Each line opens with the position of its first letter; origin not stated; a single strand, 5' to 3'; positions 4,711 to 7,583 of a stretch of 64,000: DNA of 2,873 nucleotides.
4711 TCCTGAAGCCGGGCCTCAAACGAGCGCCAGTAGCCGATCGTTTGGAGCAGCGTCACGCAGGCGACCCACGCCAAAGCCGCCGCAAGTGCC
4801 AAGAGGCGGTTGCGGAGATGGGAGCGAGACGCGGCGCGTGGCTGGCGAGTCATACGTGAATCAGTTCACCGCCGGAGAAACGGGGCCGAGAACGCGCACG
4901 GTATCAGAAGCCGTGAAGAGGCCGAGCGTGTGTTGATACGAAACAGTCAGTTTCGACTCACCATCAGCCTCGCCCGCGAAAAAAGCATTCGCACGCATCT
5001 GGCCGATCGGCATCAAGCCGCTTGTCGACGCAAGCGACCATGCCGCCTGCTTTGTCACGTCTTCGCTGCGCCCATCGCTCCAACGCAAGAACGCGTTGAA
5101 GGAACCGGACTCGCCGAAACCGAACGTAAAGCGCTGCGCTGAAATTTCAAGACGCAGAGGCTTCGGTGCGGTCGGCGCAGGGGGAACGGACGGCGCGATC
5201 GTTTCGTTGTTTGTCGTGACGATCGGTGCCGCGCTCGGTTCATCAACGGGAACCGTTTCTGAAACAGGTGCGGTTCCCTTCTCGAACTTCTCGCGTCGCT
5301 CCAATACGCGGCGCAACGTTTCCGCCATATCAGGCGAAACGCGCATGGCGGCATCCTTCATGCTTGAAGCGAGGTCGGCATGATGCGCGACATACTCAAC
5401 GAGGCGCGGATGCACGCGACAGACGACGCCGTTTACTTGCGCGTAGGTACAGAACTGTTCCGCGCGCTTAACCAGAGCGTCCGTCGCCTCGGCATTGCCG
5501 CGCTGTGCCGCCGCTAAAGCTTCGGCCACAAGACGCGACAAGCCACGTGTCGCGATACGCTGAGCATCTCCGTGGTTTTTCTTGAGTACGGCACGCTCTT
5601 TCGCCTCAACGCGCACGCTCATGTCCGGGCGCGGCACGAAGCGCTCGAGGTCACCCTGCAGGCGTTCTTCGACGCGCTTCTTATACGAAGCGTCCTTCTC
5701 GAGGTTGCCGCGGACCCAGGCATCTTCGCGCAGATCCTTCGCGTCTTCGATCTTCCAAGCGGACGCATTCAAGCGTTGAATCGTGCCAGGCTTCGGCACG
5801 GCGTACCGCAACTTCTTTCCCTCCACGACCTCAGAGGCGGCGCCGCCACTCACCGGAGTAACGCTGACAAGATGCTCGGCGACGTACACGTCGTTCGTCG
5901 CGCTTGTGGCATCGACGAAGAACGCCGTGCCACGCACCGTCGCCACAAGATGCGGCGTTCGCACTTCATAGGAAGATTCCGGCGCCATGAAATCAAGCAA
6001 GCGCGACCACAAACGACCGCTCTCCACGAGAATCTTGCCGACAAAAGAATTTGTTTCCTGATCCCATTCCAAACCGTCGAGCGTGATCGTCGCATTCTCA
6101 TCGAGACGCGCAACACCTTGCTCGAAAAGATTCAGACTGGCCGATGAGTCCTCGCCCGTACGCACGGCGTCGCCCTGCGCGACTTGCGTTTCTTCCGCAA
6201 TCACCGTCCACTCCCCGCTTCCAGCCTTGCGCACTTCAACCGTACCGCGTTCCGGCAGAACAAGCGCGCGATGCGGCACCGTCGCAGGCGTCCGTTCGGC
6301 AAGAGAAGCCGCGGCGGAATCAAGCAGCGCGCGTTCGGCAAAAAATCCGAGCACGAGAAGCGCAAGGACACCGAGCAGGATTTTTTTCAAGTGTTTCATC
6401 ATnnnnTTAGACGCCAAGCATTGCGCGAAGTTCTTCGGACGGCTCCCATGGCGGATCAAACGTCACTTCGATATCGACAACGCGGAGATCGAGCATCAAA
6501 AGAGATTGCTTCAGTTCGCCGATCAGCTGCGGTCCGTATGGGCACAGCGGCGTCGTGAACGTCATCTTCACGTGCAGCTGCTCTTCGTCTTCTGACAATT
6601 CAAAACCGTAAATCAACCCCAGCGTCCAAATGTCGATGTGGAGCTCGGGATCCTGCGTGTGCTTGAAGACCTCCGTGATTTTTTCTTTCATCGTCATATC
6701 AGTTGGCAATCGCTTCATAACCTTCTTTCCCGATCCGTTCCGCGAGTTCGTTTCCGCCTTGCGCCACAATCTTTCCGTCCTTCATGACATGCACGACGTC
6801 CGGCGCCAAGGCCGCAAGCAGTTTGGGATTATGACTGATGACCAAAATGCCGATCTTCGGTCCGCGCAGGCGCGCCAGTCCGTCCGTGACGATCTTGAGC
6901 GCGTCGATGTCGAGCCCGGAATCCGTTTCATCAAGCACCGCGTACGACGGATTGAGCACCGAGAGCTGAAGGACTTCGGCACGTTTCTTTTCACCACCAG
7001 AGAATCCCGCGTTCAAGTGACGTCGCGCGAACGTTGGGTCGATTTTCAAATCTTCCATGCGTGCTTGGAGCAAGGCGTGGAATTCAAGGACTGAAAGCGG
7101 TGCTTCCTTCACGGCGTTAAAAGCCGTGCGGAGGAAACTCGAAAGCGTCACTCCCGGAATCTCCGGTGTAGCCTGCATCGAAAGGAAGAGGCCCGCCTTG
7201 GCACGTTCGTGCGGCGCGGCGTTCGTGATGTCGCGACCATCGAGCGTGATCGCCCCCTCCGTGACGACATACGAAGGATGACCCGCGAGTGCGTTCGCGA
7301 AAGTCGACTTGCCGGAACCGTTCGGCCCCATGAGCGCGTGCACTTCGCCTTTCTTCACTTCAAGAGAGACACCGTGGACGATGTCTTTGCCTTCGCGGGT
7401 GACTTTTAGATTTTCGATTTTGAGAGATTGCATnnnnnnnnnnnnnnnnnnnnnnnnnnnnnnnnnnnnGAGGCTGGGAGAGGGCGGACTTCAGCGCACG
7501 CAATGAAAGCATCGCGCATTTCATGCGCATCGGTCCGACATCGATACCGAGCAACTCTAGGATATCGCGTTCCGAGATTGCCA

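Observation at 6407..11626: SUF operon with an unusual gene order and an identical TGA-T-ATG junction at all six gene boundaries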

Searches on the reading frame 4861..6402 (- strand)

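Call 8: search_protein_families(library=pfam, proteins=[window:4861-6402:-])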
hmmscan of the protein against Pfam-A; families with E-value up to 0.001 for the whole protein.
window:4861-6402:- (513 aa): 1 family
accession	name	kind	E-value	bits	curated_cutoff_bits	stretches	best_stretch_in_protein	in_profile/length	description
PF04773.18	FecR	-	3.2e-07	31.2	24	1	78-176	1-93/97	FecR protein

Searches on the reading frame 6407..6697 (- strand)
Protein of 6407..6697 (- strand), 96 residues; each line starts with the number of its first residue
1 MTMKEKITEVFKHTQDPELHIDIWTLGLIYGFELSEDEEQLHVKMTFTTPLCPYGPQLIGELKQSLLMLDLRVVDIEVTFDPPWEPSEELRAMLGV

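Call 8: search_protein_families(library=pfam, proteins=[window:6407-6697:-])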
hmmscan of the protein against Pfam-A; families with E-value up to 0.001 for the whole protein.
window:6407-6697:- (96 aa): 1 family
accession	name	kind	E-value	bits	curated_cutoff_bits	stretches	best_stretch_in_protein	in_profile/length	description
PF01883.24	FeS_assembly_P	-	1.6e-07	31.9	23.5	1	4-78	1-73/73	Iron-sulfur cluster assembly protein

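Call 9: search_protein_families(library=ncbifam, proteins=[window:6407-6697:-])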
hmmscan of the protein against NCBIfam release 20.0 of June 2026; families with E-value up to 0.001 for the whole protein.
window:6407-6697:- (96 aa): 4 families
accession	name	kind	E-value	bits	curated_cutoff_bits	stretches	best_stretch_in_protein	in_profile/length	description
TIGR02945.1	SUF_assoc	equivalog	4.1e-18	65.6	143.4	1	3-87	2-86/99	SUF system Fe-S cluster assembly protein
TIGR03406.1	FeS_long_SufT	hypoth_equivalog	1e-17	64.5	202.6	1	4-86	75-161/174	putative Fe-S cluster assembly protein SufT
NF041868.1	paad_haloarch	equivalog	2.2e-10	40.7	180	1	4-85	28-108/127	1,2-phenylacetyl-CoA epoxidase subunit PaaD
TIGR02159.1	PA_CoA_Oxy4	equivalog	1.5e-05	25.3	108.15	1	15-85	2-71/146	1,2-phenylacetyl-CoA epoxidase subunit PaaD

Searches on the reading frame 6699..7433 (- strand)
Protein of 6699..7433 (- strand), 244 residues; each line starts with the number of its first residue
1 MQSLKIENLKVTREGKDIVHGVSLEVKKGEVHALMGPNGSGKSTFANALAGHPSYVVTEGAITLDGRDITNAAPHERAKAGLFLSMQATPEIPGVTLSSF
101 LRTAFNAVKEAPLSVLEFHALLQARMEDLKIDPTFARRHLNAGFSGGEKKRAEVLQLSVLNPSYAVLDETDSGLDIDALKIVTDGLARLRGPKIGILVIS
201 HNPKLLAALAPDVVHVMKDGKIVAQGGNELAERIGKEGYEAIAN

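Call 8: search_protein_families(library=pfam, proteins=[window:6699-7433:-])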
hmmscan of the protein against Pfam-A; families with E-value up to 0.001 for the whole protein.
window:6699-7433:- (244 aa): 4 families
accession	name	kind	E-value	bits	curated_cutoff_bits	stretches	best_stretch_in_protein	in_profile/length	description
PF00005.33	ABC_tran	-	1.2e-21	78.1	25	1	20-170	2-135/137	ABC transporter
PF02463.25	SMC_N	-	8.2e-07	29.1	40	1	30-208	25-204/220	RecF/RecN/SMC N terminal domain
PF13304.12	AAA_21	-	2.2e-05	25.1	27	0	32-49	2-19/304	AAA domain, putative AbiEii toxin, Type IV TA system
PF13555.12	AAA_29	-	0.00029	21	27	1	20-49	13-42/61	P-loop containing region of AAA domain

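Call 9: search_protein_families(library=ncbifam, proteins=[window:6699-7433:-])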
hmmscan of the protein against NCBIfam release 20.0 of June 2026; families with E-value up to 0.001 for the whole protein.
window:6699-7433:- (244 aa): 177 families (the best 25 are shown)
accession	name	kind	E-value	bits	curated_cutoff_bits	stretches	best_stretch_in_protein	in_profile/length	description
TIGR01978.1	sufC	equivalog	3.1e-94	314.9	212.8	1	4-241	1-242/243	Fe-S cluster assembly ATPase SufC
NF007134.0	PRK09580.1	equivalog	2.2e-72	243.5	400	1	4-242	2-244/248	Fe-S cluster assembly ATPase SufC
TIGR04406.1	LPS_export_lptB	equivalog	2.7e-30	105.4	240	1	4-228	2-219/239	LPS export ABC transporter ATP-binding protein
NF010068.0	PRK13548.1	equivalog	1.8e-26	92.8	261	1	3-227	5-226/261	heme ABC transporter ATP-binding protein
TIGR03410.1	urea_trans_UrtE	equivalog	4.6e-24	85.1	285.8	1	4-229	1-217/230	urea ABC transporter ATP-binding subunit UrtE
TIGR03258.1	PhnT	equivalog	8.1e-23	81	499.15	1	4-228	9-224/359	2-aminoethylphosphonate ABC transport system ATP-binding subunit PhnT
TIGR03411.1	urea_trans_UrtD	equivalog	3.7e-22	79.2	304.1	1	3-227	2-225/242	urea ABC transporter ATP-binding protein UrtD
TIGR03873.1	F420-0_ABC_ATP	hypoth_equivalog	1.3e-21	77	372.4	1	4-227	2-220/256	putative F420-0 ABC transporter ATP-binding protein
TIGR01188.1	drrA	subfamily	2.3e-21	76.4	312.45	1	19-239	9-220/302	daunorubicin resistance ABC transporter, ATP-binding protein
TIGR04521.1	ECF_ATPase_2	equivalog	6.9e-21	74.6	330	1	15-227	17-228/279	energy-coupling factor transporter ATPase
TIGR04520.1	ECF_ATPase_1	equivalog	2.3e-20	73.1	315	1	13-227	12-219/269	energy-coupling factor transporter ATPase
NF000355.4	ribo_prot_ABC_F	equivalog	2.9e-20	72.6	380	1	3-228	2-198/499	ribosomal protection-like ABC-F family protein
NF008144.0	PRK10895.1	equivalog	3.8e-20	72.4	381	1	1-227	1-220/241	LPS export ABC transporter ATP-binding protein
NF008409.0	PRK11231.1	equivalog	3.9e-20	72.3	375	1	3-228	2-222/255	Fe(3+) dicitrate ABC transporter ATP-binding protein FecE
TIGR02857.1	CydD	equivalog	4.1e-20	72.2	435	1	3-209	321-523/529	thiol reductant ABC exporter subunit CydD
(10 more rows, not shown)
